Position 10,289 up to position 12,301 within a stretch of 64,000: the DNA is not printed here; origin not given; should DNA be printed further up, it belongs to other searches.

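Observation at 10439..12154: Single-ORF fusion of a ribulose-phosphate-3-epimerase-like domain with a phosphoglycerate-dehydrogenase-like 2-hydroxyacid dehydrogenase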

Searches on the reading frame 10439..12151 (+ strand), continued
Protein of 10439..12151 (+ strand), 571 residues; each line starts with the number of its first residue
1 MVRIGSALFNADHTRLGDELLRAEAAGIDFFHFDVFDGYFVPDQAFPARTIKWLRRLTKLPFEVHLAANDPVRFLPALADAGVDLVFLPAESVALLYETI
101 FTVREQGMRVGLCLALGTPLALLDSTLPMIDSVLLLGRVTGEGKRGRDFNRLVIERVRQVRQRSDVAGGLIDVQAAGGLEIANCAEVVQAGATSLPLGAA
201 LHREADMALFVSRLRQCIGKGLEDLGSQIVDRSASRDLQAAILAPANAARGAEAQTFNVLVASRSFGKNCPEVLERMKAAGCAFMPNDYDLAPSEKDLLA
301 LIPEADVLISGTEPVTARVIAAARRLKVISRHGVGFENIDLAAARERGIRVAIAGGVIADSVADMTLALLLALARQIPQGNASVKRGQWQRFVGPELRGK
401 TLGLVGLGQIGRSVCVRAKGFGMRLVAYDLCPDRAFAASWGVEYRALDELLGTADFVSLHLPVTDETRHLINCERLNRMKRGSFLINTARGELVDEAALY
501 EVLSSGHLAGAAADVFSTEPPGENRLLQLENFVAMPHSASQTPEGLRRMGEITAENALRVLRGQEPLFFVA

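Call 10: find_related_loci(query=window:10439-12151:+, collection=genome_contigs, flank=10000)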
Query window:10439-12151:+ (571 aa) in genome_contigs; peptide patterns used: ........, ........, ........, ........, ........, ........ (x = any residue, [..] = any of these).
116 stretches matched a pattern; 9 encode a relative of the query (tblastn E <= 1e-3); 9 distinct loci.
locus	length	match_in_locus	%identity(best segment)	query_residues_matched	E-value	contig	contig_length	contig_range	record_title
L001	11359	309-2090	70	1-571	0e+0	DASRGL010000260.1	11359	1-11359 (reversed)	MAG TPA_asm: Chthonomonadaceae bacterium isolate SMAG_U10057 k141_2333407, whole genome shotgun sequence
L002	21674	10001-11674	70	1-571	0e+0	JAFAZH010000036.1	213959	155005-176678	MAG: Abditibacteriaceae bacterium isolate CP_BM_RX_R8_36 BM_RX_R8_k147_2022752, whole genome shotgun sequence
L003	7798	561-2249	69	1-571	0e+0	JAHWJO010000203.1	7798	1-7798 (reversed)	MAG: Armatimonadota bacterium isolate 0707_bin6 NODE_2503_length_7798_cov_6.365362, whole genome shotgun sequence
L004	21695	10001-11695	69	2-571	0e+0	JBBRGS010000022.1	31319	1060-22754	MAG: Armatimonadota bacterium isolate Co_metawrap_2655 Cmw_2655_k141_29094243_length_31319_cov_16.0000, whole genome sho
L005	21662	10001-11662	61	1-571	0e+0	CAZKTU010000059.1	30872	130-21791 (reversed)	MAG TPA_asm: uncultured Oscillochloris sp. isolate SRP242652_co2_165 genome assembly, contig: NODE_1698_length_30872_cov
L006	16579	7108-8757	62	1-568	0e+0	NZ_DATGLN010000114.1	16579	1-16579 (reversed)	MAG: Chthonomonas sp. isolate SMAG_U9887 k141_99042, whole genome shotgun sequence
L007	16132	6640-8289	61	1-568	0e+0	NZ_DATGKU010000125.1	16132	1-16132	MAG: Chthonomonas sp. isolate SMAG_U9867 k141_98922, whole genome shotgun sequence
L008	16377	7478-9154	58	1-568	0e+0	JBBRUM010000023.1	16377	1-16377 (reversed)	MAG: Tepidisphaerales bacterium isolate La3_concoct.205 La3_concoct.205_K_189796_L_16377_cov_116.9241, whole genome shot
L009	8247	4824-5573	38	315-559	1e-37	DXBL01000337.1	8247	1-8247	MAG TPA_asm: Candidatus Pseudomonas excrementavium isolate CHK174-787 CHK174__C243092_L8247_SAMEA104467488, whole genome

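Call 18: find_encoding_contigs(protein=P0057, flank=10000, max_places=1)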
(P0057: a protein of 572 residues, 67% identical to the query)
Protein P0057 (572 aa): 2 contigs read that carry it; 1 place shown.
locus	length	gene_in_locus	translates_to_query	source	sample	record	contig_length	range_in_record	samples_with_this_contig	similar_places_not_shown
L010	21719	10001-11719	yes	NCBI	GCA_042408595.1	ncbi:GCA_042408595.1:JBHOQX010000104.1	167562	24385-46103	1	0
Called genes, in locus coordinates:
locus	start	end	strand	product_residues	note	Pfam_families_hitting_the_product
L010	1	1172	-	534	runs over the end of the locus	PF16586:DUF5060, PF13204:Apiosidase, PF12904:Collagen_bind_2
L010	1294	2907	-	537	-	PF12010:DUF3502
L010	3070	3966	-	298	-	PF00528:BPD_transp_1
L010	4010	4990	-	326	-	PF00528:BPD_transp_1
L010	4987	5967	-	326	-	PF01156:IU_nuc_hydro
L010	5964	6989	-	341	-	PF13460:NAD_binding_10 (weak), PF16363:GDP_Man_Dehyd (faint), PF01370:Epimerase, PF04321:RmlD_sub_bind (weak)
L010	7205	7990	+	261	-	PF00106:adh_short, PF08659:KR, PF13561:adh_short_C2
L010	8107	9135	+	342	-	PF00288:GHMP_kinases_N, PF08544:GHMP_kinases_C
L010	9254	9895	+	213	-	PF04199:Cyclase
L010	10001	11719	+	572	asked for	PF00834:Ribul_P_3_epim, PF00389:2-Hacid_dh, PF02826:2-Hacid_dh_C, PF03446:NAD_binding_2 (weak)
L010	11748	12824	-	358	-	PF01087:GalP_UDP_transf, PF02744:GalP_UDP_tr_C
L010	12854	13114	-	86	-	-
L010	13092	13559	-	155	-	PF02580:Tyr_Deacylase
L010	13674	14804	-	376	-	PF27675:YCF81_N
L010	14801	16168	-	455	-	PF18073:Zn_ribbon_LapB, PF13191:AAA_16 (weak), PF03796:DnaB_C (faint), PF06745:ATPase, PF13481:AAA_25, PF23442:DUF7125 (faint)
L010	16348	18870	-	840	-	PF02861:Clp_N, PF13191:AAA_16 (weak), PF00004:AAA, PF17871:AAA_lid_9, PF00004:AAA, PF07724:AAA_2, PF07728:AAA_5, PF10431:ClpB_D2-small, +6 more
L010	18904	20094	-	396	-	PF17092:PCB_OB (faint), PF21710:Spt6_S1 (faint), PF00575:S1, PF13509:S1_2 (faint), PF00575:S1, PF23459:S1_RRP5 (weak), PF00575:S1, PF23459:S1_RRP5 (weak)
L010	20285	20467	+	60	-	PF00216:Bac_DNA_binding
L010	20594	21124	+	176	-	PF19671:DUF6174 (faint)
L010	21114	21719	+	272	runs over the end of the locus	PF03099:BPL_LplA_LipB, PF02237:BPL_C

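Call 19: find_encoding_contigs(protein=P0055, flank=10000, max_places=1)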
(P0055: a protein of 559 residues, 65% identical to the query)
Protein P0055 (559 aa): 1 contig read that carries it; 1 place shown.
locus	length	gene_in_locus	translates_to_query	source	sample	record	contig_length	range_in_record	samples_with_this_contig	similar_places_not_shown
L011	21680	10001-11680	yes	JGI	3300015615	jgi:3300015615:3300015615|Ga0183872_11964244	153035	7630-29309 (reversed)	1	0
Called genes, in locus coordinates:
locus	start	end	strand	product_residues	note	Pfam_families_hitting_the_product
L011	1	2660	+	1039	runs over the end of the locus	PF13519:VWA_2 (weak), PF13676:TIR_2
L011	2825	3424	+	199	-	PF13338:AbiEi_4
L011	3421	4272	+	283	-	PF08843:AbiEii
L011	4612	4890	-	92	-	-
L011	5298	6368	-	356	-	PF00775:Dioxygenase_C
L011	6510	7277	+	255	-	PF00392:GntR, PF07840:FadR_C, PF07729:FCD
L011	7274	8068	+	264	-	PF23441:SDR (weak), PF00106:adh_short, PF01370:Epimerase (faint), PF08659:KR, PF13561:adh_short_C2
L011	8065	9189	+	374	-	PF00288:GHMP_kinases_N, PF08544:GHMP_kinases_C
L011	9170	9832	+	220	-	PF04199:Cyclase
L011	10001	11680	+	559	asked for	PF00834:Ribul_P_3_epim, PF00389:2-Hacid_dh, PF02826:2-Hacid_dh_C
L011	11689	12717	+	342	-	PF01408:GFO_IDH_MocA, PF02894:GFO_IDH_MocA_C, PF22725:GFO_IDH_MocA_C3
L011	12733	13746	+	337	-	PF08240:ADH_N, PF16912:Glu_dehyd_C, PF00107:ADH_zinc_N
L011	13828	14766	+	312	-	PF01557:FAA_hydrolase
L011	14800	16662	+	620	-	PF25837:Apionate_lact_N, PF25838:Apionate_lact_M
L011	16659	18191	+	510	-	PF00005:ABC_tran, PF13304:AAA_21 (faint), PF00005:ABC_tran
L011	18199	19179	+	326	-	PF02653:BPD_transp_2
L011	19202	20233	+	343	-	PF13407:Peripla_BP_4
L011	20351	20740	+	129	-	PF02410:RsfS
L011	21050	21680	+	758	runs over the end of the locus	PF03169:OPT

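Call 20: find_encoding_contigs(protein=P0088, flank=10000, max_places=1)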
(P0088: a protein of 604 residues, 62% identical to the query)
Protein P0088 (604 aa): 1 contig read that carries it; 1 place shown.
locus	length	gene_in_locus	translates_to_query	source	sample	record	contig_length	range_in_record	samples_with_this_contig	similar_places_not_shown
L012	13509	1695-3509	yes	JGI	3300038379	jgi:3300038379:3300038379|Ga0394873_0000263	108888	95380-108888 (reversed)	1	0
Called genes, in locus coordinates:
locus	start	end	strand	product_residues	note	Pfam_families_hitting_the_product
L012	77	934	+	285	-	PF22700:MVD-like_N (weak), PF00288:GHMP_kinases_N, PF08544:GHMP_kinases_C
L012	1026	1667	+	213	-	PF04199:Cyclase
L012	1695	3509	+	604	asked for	PF00834:Ribul_P_3_epim, PF00389:2-Hacid_dh, PF02826:2-Hacid_dh_C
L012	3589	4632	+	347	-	PF01408:GFO_IDH_MocA, PF22725:GFO_IDH_MocA_C3, PF02894:GFO_IDH_MocA_C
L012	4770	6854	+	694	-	PF25837:Apionate_lact_N, PF25838:Apionate_lact_M, PF25839:Apionate_lact_C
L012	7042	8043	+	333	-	PF08240:ADH_N, PF16912:Glu_dehyd_C, PF00107:ADH_zinc_N, PF02254:TrkA_N (weak), PF13602:ADH_zinc_N_2 (weak)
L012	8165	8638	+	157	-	-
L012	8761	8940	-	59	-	-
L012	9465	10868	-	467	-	PF07992:Pyr_redox_2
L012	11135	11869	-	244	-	-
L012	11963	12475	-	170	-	PF11290:DUF3090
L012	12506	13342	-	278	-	PF00300:His_Phos_1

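Call 22: search_protein_representatives(protein=window:10439-12151:+)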
Query: 571 residues. Proteins with E-value up to 0.001 (for the whole library): 80108; up to 1e-10: 44025; up to 1e-30: 9909. The best 150 are listed.
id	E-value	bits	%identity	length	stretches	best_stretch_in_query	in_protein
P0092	1.2e-222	756.6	66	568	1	3-570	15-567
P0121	1.4e-151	522.0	64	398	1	171-571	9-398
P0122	4.7e-138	477.3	47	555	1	2-556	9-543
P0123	9.2e-123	426.9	71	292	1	1-287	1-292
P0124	4.0e-115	401.7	60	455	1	1-352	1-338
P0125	2.1e-83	297.0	49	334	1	253-569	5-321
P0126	4.0e-83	296.1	49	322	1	256-569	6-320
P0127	4.6e-82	292.6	47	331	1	257-570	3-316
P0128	5.7e-81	289.0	49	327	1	258-568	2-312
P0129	7.5e-80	285.3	43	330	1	259-569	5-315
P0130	1.4e-78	281.0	46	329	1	258-568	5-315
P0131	1.4e-77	277.8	48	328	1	258-565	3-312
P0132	1.8e-76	274.1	49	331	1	258-566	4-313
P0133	2.9e-76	273.4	45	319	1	256-570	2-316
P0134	7.4e-76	272.1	46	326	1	257-568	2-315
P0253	1.3e-62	228.3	51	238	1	2-219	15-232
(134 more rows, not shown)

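Call 31: find_encoding_contigs(protein=P0253, flank=10000, max_places=3)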
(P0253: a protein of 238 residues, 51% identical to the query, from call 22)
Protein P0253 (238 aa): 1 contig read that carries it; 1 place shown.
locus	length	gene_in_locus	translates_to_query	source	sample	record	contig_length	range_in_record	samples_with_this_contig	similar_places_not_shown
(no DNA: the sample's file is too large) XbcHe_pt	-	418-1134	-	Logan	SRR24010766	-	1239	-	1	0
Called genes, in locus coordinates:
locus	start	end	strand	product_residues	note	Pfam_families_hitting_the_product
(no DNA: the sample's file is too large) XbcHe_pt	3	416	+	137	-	?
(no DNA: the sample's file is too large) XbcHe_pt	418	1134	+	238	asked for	PF00834:Ribul_P_3_epim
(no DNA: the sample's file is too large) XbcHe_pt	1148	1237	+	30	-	?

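Call 32: find_encoding_contigs(protein=P0122, flank=10000, max_places=3)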
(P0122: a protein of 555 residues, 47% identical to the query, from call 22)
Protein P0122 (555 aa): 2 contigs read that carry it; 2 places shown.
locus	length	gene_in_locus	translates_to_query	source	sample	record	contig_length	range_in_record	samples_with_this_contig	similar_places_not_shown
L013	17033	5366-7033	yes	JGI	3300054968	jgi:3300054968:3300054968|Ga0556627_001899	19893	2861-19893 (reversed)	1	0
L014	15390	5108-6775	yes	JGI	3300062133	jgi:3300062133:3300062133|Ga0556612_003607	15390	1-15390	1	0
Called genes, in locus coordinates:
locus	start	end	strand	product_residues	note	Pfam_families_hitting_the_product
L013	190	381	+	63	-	PF01208:URO-D (weak)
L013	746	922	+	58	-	-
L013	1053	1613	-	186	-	PF07729:FCD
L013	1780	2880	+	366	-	PF00106:adh_short (weak), PF04321:RmlD_sub_bind, PF01073:3Beta_HSD, PF01370:Epimerase, PF02719:Polysacc_synt_2, PF07993:NAD_binding_4, PF13460:NAD_binding_10, PF16363:GDP_Man_Dehyd, +1 more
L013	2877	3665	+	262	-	PF00106:adh_short, PF08659:KR, PF13561:adh_short_C2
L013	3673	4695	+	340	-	PF00288:GHMP_kinases_N (weak), PF08544:GHMP_kinases_C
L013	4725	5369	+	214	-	PF04199:Cyclase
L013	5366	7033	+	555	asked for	PF00834:Ribul_P_3_epim, PF00389:2-Hacid_dh, PF02826:2-Hacid_dh_C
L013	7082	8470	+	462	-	PF01266:DAO (faint), PF12831:FAD_oxidored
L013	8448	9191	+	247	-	PF00106:adh_short, PF08659:KR, PF13561:adh_short_C2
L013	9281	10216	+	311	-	PF00528:BPD_transp_1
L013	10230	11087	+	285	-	PF00528:BPD_transp_1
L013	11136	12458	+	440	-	PF01547:SBP_bac_1, PF13416:SBP_bac_8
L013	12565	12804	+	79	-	-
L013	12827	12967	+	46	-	-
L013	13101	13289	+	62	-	-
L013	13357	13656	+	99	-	-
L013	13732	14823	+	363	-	PF01548:DEDD_Tnp_IS110, PF02371:Transposase_20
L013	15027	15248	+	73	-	-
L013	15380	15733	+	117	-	PF20586:DUF6788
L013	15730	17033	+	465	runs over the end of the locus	PF05598:DUF772, PF01609:DDE_Tnp_1 (weak), PF13751:DDE_Tnp_1_6 (weak)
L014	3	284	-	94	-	?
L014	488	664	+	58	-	-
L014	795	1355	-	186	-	PF07729:FCD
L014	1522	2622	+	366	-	PF00106:adh_short (weak), PF04321:RmlD_sub_bind, PF01073:3Beta_HSD, PF01370:Epimerase, PF02719:Polysacc_synt_2, PF07993:NAD_binding_4, PF13460:NAD_binding_10, PF16363:GDP_Man_Dehyd, +1 more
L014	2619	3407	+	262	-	PF00106:adh_short, PF08659:KR, PF13561:adh_short_C2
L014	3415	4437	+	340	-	PF00288:GHMP_kinases_N (weak), PF08544:GHMP_kinases_C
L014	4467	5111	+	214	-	PF04199:Cyclase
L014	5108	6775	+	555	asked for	PF00834:Ribul_P_3_epim, PF00389:2-Hacid_dh, PF02826:2-Hacid_dh_C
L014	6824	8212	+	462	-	PF01266:DAO (faint), PF12831:FAD_oxidored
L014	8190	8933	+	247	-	PF00106:adh_short, PF08659:KR, PF13561:adh_short_C2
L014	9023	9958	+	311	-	PF00528:BPD_transp_1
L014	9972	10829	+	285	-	PF00528:BPD_transp_1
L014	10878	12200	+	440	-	PF01547:SBP_bac_1, PF13416:SBP_bac_8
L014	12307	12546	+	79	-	-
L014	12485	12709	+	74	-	-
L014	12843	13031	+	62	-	-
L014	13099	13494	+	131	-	-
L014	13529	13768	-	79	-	-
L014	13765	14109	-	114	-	-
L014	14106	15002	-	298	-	PF01261:AP_endonuc_2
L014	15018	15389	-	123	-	?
